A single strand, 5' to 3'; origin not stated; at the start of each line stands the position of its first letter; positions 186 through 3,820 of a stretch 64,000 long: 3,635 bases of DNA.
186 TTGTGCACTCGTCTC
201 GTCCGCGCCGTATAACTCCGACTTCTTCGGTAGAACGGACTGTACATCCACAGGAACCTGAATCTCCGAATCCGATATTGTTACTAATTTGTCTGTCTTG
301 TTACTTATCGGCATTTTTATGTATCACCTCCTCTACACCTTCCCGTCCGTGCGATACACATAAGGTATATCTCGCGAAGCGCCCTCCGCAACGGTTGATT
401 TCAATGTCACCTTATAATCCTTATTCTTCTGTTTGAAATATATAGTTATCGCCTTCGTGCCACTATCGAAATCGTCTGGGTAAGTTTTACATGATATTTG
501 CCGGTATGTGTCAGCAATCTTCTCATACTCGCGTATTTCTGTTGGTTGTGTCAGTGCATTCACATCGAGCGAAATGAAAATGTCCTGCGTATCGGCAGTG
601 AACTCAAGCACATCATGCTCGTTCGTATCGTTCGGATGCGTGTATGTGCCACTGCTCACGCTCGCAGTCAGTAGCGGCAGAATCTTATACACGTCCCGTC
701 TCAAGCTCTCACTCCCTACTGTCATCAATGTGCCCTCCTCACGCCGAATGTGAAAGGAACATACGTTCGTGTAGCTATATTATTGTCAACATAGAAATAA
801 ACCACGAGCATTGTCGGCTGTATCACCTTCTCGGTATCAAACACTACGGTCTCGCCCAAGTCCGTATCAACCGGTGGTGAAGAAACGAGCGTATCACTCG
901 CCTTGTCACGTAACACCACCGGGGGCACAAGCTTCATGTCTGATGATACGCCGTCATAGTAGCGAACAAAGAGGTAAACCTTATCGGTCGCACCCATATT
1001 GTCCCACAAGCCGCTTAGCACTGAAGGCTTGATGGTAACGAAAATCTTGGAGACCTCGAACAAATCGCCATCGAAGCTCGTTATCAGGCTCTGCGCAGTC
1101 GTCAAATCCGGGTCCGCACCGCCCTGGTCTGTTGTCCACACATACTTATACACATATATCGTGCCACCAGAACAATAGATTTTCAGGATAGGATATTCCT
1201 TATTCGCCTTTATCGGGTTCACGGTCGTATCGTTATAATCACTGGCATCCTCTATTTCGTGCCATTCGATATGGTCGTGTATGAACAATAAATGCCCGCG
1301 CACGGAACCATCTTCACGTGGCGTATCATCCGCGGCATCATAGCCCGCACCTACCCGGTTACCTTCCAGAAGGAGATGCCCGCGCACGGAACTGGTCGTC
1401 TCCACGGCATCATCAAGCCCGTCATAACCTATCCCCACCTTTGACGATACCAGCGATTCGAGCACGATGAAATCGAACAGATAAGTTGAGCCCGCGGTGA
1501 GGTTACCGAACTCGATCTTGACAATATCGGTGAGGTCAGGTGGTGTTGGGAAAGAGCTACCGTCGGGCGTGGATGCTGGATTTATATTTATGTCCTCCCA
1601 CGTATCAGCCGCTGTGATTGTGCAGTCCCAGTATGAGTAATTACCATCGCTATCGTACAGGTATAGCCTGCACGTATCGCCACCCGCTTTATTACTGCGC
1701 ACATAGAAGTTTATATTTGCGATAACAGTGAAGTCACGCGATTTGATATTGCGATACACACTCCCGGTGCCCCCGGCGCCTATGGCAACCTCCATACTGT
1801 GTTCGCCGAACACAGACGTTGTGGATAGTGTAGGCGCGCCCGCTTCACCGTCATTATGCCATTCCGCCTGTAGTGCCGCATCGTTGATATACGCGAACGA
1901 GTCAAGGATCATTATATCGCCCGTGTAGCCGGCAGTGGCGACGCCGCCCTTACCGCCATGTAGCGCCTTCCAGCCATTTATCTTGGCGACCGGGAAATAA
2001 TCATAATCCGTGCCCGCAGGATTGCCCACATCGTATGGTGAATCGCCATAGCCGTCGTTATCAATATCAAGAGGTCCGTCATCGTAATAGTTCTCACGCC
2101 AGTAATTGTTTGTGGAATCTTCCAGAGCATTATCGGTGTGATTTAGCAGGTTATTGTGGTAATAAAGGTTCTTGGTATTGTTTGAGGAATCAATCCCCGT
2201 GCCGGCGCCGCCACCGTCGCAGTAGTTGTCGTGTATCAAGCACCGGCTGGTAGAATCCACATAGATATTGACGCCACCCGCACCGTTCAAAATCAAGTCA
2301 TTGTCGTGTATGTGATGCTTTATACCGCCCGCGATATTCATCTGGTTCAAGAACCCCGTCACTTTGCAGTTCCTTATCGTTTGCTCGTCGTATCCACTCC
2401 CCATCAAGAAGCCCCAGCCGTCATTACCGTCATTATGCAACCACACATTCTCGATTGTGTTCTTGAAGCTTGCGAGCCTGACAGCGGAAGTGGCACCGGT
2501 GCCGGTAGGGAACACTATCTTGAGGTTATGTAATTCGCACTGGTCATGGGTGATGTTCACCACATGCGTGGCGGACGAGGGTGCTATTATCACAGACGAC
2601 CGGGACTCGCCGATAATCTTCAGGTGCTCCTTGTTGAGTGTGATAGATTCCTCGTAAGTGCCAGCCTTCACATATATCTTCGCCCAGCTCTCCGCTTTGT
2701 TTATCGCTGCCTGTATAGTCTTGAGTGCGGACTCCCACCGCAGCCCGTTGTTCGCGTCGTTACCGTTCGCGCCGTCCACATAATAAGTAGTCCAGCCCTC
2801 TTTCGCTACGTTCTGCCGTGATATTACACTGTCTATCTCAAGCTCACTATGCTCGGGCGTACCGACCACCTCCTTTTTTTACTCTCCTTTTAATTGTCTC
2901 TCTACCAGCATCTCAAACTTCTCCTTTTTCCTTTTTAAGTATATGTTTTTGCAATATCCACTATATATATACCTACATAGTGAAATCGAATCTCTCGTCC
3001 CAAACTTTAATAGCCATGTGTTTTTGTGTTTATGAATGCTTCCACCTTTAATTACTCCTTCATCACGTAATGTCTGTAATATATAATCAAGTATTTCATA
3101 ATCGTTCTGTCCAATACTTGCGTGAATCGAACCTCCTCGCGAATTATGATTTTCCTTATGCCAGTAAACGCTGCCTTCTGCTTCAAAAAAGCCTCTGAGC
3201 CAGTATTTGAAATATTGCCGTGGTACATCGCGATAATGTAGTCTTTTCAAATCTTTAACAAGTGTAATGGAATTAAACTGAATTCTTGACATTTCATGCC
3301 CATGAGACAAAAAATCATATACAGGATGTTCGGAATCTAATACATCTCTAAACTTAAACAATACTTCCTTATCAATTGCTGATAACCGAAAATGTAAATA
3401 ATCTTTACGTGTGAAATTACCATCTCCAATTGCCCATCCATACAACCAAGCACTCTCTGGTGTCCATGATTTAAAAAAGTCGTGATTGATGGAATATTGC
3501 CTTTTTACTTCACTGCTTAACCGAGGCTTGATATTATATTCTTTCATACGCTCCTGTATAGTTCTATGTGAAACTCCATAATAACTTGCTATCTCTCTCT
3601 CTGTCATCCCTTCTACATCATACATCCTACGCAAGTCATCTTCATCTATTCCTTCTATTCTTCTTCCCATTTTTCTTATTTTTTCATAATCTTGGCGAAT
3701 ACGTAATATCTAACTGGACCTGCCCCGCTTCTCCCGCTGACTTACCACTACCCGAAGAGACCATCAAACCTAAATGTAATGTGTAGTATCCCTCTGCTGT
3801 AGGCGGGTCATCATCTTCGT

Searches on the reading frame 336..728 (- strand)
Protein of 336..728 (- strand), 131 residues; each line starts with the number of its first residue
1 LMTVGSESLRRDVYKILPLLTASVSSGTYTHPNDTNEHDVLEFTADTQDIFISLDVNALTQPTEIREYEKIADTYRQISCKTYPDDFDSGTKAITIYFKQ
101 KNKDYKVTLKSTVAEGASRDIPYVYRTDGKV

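Call 59: search_protein_families(library=pfam, alignment_id=A4, max_evalue=0.001)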
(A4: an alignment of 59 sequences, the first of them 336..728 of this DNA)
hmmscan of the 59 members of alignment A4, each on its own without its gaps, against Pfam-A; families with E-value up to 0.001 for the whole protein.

A. member 1, window:336-728:- (131 aa): 0 families

B. families by the number of members that match (of 59 scanned): 18 families
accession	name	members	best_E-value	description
PF04002.20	RadC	1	2.1e-36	RadC-like JAB domain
PF03721.20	UDPG_MGDP_dh_N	1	2.8e-23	UDP-glucose/GDP-mannose dehydrogenase family, NAD binding domain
PF00984.24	UDPG_MGDP_dh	1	2.7e-22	UDP-glucose/GDP-mannose dehydrogenase family, central domain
PF02826.25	2-Hacid_dh_C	1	1.3e-08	D-isomer specific 2-hydroxyacid dehydrogenase, NAD binding domain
PF02353.26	CMAS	1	6.8e-08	Mycolic acid cyclopropane synthetase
PF13649.12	Methyltransf_25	1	7.3e-08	Methyltransferase domain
PF07505.17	DUF5131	1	2.3e-07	Protein of unknown function (DUF5131)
PF08123.19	DOT1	1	2.9e-07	Histone methylation protein DOT1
PF14528.11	LAGLIDADG_3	1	2.2e-06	LAGLIDADG-like domain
PF13620.12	CarboxypepD_reg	1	8.1e-06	Carboxypeptidase regulatory-like domain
PF08241.18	Methyltransf_11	1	1.1e-05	Methyltransferase domain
PF01402.27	RHH_1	1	2.4e-05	Ribbon-helix-helix protein, copG family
PF08753.17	NikR_C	1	2.7e-05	NikR C terminal nickel binding domain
PF08308.17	PEGA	1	6.1e-05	PEGA domain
PF13489.12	Methyltransf_23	1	0.00017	Methyltransferase domain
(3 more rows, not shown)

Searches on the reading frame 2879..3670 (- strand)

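Call 96: search_protein_families(library=phrogs, proteins=[window:2879-3670:-], max_evalue=0.001)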
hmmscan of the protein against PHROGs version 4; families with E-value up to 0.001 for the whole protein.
window:2879-3670:- (263 aa): 6 families
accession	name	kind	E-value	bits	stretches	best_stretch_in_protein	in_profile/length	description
phrog_4645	-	DNA, RNA and nucleotide metabolism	2.2e-33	116.7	1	9-257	44-305/308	endonuclease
phrog_7545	-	DNA, RNA and nucleotide metabolism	1.3e-07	32.9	1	8-58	5-55/160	HNH endonuclease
phrog_9759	-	DNA, RNA and nucleotide metabolism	9.1e-07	30.1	1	9-65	7-60/242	DNA binding protein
phrog_8446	-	DNA, RNA and nucleotide metabolism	2e-06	28.6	1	9-57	60-108/211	HNH endonuclease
phrog_5046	-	DNA, RNA and nucleotide metabolism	0.00015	23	1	157-232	10-89/161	HNH endonuclease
phrog_12058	-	unknown function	0.00069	19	0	8-52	483-527/768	-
